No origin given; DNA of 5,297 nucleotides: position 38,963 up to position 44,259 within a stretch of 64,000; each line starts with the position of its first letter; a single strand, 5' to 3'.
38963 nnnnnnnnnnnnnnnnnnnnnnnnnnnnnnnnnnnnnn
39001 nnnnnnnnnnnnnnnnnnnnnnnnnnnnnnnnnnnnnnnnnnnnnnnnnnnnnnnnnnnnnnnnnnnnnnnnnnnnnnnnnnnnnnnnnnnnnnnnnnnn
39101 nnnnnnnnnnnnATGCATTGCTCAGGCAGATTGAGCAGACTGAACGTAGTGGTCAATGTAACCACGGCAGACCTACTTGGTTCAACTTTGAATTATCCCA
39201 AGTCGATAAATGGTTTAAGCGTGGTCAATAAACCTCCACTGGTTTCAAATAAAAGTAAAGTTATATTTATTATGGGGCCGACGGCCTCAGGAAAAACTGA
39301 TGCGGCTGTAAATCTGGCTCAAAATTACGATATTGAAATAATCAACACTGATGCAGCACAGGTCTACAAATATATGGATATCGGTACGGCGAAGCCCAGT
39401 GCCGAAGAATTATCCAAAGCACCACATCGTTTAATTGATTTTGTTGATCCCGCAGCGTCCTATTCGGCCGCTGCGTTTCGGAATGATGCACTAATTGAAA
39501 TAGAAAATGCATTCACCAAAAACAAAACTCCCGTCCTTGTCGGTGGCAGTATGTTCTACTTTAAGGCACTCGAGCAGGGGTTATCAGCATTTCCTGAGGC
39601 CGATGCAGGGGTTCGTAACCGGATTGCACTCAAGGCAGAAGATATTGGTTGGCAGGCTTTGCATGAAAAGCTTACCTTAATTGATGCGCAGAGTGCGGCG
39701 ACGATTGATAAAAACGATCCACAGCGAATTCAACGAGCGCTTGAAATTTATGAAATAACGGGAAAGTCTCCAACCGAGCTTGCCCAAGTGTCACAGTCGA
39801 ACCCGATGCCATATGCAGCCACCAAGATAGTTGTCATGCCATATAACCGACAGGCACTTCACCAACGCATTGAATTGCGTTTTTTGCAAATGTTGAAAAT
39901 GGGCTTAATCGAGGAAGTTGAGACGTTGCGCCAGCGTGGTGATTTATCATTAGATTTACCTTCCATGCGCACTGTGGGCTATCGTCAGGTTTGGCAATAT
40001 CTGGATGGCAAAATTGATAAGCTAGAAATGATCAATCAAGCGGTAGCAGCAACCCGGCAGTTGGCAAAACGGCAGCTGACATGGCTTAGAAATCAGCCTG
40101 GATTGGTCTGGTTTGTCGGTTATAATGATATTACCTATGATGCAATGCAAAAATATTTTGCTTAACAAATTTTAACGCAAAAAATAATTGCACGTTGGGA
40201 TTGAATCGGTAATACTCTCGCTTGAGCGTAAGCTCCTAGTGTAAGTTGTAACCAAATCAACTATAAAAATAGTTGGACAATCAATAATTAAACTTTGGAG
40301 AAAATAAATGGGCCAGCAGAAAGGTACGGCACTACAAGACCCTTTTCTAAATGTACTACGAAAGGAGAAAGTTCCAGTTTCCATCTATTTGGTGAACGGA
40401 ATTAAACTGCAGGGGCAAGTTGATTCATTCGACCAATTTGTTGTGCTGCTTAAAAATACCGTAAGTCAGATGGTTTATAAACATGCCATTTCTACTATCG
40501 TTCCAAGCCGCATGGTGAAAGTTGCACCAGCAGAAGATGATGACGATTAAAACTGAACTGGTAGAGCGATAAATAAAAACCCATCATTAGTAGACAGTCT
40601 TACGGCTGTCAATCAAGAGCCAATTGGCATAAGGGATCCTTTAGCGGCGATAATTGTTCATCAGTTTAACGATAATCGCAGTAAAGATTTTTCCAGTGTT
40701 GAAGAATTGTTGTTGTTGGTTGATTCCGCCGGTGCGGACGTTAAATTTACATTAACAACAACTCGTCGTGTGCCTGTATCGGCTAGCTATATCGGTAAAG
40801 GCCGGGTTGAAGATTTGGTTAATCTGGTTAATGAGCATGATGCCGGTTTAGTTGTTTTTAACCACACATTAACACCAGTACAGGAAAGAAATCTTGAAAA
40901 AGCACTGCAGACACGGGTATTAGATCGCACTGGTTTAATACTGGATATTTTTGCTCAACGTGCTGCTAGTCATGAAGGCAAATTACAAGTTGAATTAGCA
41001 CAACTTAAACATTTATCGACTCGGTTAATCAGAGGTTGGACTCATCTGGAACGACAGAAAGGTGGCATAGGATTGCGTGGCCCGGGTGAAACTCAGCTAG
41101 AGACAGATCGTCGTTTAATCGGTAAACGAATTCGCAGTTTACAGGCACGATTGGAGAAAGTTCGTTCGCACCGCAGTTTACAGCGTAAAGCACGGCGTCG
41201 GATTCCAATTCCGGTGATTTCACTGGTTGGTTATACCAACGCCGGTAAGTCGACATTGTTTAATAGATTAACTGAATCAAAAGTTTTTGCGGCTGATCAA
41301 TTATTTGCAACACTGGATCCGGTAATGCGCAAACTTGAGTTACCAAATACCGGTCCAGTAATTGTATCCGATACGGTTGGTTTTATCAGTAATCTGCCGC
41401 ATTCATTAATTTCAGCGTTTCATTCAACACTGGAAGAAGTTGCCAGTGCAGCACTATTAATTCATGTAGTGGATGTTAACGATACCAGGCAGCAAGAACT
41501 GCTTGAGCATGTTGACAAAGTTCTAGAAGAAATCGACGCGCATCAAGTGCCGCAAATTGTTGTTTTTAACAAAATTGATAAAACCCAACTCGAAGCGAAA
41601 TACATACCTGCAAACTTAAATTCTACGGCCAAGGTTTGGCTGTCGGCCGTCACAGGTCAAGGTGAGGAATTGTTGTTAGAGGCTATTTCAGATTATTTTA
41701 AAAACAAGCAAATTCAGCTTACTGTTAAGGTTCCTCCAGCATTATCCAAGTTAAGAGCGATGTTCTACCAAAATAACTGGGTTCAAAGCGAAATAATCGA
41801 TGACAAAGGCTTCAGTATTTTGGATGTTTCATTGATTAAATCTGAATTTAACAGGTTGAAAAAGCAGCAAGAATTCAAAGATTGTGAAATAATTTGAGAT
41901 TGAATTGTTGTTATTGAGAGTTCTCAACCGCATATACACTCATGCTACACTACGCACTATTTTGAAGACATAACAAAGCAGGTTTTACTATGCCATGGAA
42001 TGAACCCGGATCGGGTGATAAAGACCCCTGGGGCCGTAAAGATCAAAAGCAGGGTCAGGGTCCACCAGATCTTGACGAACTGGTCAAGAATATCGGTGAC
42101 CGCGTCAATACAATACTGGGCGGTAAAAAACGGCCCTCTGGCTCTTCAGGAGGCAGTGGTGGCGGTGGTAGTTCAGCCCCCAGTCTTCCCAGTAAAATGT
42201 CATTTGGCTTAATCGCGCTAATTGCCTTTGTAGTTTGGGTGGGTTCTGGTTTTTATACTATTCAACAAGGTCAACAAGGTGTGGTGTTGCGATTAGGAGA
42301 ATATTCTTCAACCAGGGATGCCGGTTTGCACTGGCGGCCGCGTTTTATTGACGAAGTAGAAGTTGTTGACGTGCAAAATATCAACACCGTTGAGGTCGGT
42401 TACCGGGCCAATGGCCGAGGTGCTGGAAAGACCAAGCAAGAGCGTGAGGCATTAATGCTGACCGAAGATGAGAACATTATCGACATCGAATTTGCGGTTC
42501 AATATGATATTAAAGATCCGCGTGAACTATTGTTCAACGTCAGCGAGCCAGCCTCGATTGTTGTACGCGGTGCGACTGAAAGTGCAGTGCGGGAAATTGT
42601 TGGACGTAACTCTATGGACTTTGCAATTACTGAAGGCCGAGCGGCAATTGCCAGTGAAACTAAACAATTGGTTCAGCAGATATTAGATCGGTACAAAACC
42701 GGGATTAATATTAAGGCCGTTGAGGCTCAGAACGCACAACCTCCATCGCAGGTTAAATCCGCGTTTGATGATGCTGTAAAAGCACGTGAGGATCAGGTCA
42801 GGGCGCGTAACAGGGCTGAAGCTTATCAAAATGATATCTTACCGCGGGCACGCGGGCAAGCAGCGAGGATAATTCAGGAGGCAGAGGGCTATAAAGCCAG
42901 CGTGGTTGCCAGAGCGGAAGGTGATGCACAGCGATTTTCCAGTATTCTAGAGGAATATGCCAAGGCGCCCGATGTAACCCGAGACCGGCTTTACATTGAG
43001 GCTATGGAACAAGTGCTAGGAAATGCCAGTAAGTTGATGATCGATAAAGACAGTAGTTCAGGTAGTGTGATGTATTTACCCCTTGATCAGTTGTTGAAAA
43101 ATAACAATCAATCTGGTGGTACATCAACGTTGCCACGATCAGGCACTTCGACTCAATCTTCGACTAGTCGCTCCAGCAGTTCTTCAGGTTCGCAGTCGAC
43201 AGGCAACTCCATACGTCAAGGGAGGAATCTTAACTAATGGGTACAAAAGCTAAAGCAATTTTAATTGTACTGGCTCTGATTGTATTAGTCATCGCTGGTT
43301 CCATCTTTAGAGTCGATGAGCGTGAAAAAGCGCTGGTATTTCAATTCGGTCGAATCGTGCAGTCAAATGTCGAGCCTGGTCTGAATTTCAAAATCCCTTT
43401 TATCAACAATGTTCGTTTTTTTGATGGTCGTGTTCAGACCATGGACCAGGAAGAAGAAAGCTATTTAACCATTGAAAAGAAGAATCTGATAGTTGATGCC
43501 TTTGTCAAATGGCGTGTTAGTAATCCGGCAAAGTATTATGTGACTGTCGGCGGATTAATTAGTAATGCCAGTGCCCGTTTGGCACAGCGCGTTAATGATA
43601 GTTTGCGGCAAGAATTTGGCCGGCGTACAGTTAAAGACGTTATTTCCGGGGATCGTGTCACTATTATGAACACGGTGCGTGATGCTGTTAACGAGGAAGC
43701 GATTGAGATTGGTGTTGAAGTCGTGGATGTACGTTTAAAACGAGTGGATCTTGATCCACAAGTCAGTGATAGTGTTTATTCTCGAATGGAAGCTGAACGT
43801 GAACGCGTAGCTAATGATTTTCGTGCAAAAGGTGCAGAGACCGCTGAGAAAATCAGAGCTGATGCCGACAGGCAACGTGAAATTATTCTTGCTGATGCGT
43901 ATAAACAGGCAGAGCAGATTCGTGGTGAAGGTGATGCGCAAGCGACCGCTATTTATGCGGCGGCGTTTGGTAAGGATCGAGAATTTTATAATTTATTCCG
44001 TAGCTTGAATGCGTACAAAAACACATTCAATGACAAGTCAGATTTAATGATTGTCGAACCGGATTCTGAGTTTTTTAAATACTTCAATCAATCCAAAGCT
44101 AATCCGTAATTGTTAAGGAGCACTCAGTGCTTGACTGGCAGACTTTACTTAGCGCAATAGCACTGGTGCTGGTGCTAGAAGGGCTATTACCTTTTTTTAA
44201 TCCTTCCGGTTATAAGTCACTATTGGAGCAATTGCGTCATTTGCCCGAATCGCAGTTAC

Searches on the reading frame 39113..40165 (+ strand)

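Call 10: search_protein_families(library=pfam, proteins=[window:39113-40165:+], max_evalue=0.001)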
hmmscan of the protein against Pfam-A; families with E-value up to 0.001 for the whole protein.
window:39113-40165:+ (350 aa): 3 families
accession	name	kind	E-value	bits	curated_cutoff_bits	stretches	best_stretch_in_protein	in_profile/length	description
PF01715.23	IPPT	-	5.5e-84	282.1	23.6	1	83-328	1-243/243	IPP transferase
PF01745.22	IPT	-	4.6e-11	43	20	1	49-156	2-109/233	Isopentenyl transferase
PF13671.12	AAA_33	-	0.00088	20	27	0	50-113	1-61/143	AAA domain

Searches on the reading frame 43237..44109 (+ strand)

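Call 10: search_protein_families(library=pfam, proteins=[window:43237-44109:+], max_evalue=0.001)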
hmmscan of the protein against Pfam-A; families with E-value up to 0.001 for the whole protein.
window:43237-44109:+ (290 aa): 1 family
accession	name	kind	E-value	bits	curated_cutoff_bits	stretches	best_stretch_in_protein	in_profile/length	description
PF01145.31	Band_7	-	2.8e-31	109.3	23.6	1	25-198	2-173/176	SPFH domain / Band 7 family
